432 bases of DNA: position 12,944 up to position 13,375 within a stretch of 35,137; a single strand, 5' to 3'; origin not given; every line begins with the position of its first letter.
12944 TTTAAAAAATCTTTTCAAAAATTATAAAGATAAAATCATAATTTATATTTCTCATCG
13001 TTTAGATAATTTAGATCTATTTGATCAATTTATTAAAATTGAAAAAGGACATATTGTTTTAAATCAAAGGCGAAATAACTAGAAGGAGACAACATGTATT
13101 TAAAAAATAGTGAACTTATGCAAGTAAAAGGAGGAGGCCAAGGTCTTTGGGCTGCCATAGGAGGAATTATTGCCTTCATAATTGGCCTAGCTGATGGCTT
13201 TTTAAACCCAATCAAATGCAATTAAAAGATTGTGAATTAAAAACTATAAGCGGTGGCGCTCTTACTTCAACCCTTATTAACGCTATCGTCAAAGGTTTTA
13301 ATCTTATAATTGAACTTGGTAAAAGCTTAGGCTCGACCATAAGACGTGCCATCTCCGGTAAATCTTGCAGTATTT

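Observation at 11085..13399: Unannotated pair of double-glycine-leader peptides behind a C39-peptidase ABC exporter: a compact, apparently novel two-peptide bacteriocin-like locus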

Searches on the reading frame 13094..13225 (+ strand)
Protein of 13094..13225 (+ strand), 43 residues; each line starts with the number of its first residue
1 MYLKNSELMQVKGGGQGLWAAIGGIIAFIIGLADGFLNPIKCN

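Call 4: search_protein_families(library=pfam, proteins=[window:13094-13225:+], max_evalue=1)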
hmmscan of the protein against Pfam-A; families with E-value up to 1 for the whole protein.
window:13094-13225:+ (43 aa): 2 families
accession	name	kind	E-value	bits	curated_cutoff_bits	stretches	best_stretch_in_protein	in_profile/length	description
PF11381.13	DUF3185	-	0.019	15.3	25.3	1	16-33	40-57/59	Protein of unknown function (DUF3185)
PF03047.20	ComC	-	0.12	12.6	20.4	1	3-15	13-25/31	COMC family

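Call 6: search_protein_families(library=ncbifam, proteins=[window:13094-13225:+], max_evalue=10)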
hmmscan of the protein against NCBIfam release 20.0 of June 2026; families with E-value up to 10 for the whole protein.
window:13094-13225:+ (43 aa): 2 families
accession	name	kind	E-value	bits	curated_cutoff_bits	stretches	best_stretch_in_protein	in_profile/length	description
NF038034.1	lactGbeta_entB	subfamily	0.00075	19.7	37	1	3-36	1-36/38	lactococcin G-beta/enterocin 1071B family bacteriocin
TIGR03949.1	bact_IIb_cerein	subfamily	0.0047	16.7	21.5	1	3-31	4-36/45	class IIb bacteriocin, lactobin A/cerein 7B family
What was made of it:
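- On Lactobin A/cerein 7B family (TIGR03949): The window's A scores 16.7 bits (call 6).
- Closest known: Lactobin A/cerein 7B class IIb family. Different: The window's own A scores 16.7 bits, below the cut-off (call 6).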

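Call 7: find_homologous_proteins(query=window:13094-13222:+, max_evalue=10)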
Query seq(43 aa) (43 aa): 1 proteins with E <= 10 among 1 candidates.
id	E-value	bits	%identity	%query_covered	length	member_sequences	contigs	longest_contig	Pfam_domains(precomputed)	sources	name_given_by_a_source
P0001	3.6e-20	87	98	100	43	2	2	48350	-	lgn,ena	-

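Call 9: find_encoding_contigs(protein=P0001, flank=10000, max_places=10)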
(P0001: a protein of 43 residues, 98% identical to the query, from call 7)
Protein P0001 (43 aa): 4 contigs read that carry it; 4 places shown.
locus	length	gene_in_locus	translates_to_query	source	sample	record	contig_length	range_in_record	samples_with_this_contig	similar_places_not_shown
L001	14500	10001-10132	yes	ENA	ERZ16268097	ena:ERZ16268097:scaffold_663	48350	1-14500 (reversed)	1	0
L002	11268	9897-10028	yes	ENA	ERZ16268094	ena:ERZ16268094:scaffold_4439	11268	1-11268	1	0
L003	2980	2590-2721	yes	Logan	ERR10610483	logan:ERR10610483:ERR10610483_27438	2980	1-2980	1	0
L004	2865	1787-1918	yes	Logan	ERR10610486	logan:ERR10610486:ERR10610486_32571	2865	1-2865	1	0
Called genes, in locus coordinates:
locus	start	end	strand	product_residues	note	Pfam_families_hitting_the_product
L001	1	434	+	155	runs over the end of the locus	-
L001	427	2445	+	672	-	PF00990:GGDEF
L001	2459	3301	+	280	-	PF03631:Virul_fac_BrkB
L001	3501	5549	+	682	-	PF27449:LtaS_N, PF00884:Sulfatase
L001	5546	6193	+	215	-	-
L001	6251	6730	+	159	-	-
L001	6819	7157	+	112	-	PF14071:YlbD_coat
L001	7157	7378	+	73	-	PF14003:YlbE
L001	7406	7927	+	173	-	PF03602:Cons_hypoth95, PF05175:MTS, PF06325:PrmA (weak), PF02005:TRM, PF02086:MethyltransfD12 (faint), PF01555:N6_N4_Mtase (faint), PF13847:Methyltransf_31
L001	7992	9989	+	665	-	PF03412:Peptidase_C39, PF13529:Peptidase_C39_2 (weak), PF00664:ABC_membrane, PF00005:ABC_tran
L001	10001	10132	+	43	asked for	-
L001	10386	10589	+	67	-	PF01165:Ribosomal_S21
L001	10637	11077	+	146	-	PF09424:YqeY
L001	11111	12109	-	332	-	-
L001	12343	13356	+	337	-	PF00318:Ribosomal_S2, PF07498:Rho_N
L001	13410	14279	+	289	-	PF25025:EF-Ts_N (weak), PF00889:EF_TS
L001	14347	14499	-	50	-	?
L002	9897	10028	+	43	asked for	-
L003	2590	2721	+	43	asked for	-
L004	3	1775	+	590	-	?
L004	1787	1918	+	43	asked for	-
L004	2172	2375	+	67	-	PF01165:Ribosomal_S21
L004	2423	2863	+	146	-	PF09424:YqeY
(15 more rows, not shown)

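Call 34: search_protein_families(library=ncbifam, alignment_id=A1, max_evalue=1)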
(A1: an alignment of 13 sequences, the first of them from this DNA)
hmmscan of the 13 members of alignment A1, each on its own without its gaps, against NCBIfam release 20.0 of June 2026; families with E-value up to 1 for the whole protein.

A. member 1, seq(43 aa): 2 families
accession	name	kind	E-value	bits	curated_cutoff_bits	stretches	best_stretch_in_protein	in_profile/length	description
NF038034.1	lactGbeta_entB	subfamily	0.00075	19.7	37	1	3-36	1-36/38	lactococcin G-beta/enterocin 1071B family bacteriocin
TIGR03949.1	bact_IIb_cerein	subfamily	0.0047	16.7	21.5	1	3-31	4-36/45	class IIb bacteriocin, lactobin A/cerein 7B family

B. families by the number of members that match (of 13 scanned): 13 families
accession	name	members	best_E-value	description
NF038034.1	lactGbeta_entB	11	5.1e-06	lactococcin G-beta/enterocin 1071B family bacteriocin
TIGR03949.1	bact_IIb_cerein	11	1.1e-05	class IIb bacteriocin, lactobin A/cerein 7B family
TIGR01847.1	bacteriocin_sig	7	0.0023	bacteriocin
NF051874.1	PVV_CTERM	2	0.017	PVV-CTERM domain-containing choice-of-anchor G protein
NF033215.1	BlpC_Streptocco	2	0.083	quorum-sensing system pheromone BlpC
NF038035.1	lactGalph_entA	1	3e-05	lactococcin G-alpha/enterocin 1071A family bacteriocin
NF033772.1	pheromone_VP1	1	0.00086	peptide pheromone VP1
NF033214.1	ComC_Streptocco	1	0.036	competence-stimulating peptide ComC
NF001211.0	PRK00179.1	1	0.07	glucose-6-phosphate isomerase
NF058582.1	Microco_LAVTG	1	0.15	LAVTG motif-containing sortase-dependent surface protein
NF046057.1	bifunc_MtlD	1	0.17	bifunctional mannitol-1-phosphate dehydrogenase/phosphatase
NF038161.1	lant_II_LchA2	1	0.22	class II lanthipeptide, LchA2/BrtA2 family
NF047798.1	leader_Chryseo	1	0.24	bacteriocin-like protein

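Call 37: search_solved_structures(query=A1, max_evalue=10, show_alignments=3)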
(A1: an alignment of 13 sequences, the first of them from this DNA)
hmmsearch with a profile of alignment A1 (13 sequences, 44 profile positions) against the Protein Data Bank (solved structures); distinct sequences matched with E-value up to 10: 2.
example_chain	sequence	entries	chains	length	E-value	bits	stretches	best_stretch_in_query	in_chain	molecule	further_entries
8riu_C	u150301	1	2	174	0.37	14.1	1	8-32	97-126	Acetyl-CoA decarbonylase/synthase complex subunit epsilon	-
3jcu_X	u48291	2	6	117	1.4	12.3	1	6-27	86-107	Photosystem II Reaction Center X protein | Photosystem II reaction center X protein, chloroplastic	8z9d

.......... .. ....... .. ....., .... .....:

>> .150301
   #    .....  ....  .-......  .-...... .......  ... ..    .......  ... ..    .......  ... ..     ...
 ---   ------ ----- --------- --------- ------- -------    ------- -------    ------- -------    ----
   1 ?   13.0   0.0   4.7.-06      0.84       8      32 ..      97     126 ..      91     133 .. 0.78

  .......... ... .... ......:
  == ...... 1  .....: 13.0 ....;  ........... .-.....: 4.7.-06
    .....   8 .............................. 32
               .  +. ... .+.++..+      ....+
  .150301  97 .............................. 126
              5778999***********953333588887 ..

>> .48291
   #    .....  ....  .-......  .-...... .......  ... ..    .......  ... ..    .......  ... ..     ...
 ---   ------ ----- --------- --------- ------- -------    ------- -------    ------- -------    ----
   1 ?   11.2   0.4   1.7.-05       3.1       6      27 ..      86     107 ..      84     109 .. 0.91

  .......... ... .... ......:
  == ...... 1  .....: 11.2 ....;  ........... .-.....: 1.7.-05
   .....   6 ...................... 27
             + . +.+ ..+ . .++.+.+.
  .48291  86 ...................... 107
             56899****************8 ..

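Call 42: find_homologous_proteins(query=A1, max_evalue=1)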
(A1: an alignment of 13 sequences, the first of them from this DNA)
Query A1 (13 sequences) (43 aa, profile of the alignment): 115 proteins with E <= 1 among 792 candidates.
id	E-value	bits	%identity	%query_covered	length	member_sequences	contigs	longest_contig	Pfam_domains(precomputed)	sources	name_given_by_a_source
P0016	1.2e-22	97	65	100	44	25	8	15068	-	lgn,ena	-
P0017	8.9e-22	95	60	100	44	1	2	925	-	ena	-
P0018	9.8e-22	95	58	100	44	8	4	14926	-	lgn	-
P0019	1.1e-21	94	63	100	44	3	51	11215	-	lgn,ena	-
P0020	1.3e-21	94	69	98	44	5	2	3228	-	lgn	-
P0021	1.4e-21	94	63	100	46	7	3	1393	-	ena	-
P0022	1.6e-21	94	67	100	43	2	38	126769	-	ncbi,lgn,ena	-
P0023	2.2e-21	93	58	100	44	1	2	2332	-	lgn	-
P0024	2.4e-21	93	72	100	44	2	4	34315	-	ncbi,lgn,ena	-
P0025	3.2e-21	93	57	98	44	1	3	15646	-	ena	-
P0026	4.5e-21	92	64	98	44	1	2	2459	-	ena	-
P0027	4.5e-21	92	63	100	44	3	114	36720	-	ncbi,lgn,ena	-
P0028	6.4e-21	92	65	100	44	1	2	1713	-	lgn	-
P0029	1.3e-20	91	77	100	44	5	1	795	-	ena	-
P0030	1.9e-20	90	53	100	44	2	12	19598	-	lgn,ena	-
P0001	5.6e-20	89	98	100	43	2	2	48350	-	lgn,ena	-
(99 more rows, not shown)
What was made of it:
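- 13094..13225 (+): Peptide A precursor, 43 aa. Leader 13094-13135; mature 29-aa hydrophobic peptide 13136-13222. The profile search finds 115 family clusters (call 42).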

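Call 75: predict_structure(alignment_id=A6)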
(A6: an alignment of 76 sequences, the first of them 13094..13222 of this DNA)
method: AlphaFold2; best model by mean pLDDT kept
length: 43 residues; sequences in the alignment: 76
mean_pLDDT: 82.2   pTM: 0.41
mean pLDDT of the five models: 82.2, 79.2, 78.9, 78.3, 76.2
residues with pLDDT >= 90: 12; 70-90: 24; 50-70: 7; < 50: 0
segments of 3 or more residues with pLDDT < 50: none
pLDDT, mean of each block of 10 residues (from residue 1): 79 75 94 86 64
secondary structure, 60 per line:
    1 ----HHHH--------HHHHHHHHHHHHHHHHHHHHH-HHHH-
elements in order: H5-8 H17-37 H39-42
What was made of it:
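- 13094..13225 (+): AlphaFold2 predicts a helix over residues 17-37, pLDDT 82 (call 75).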
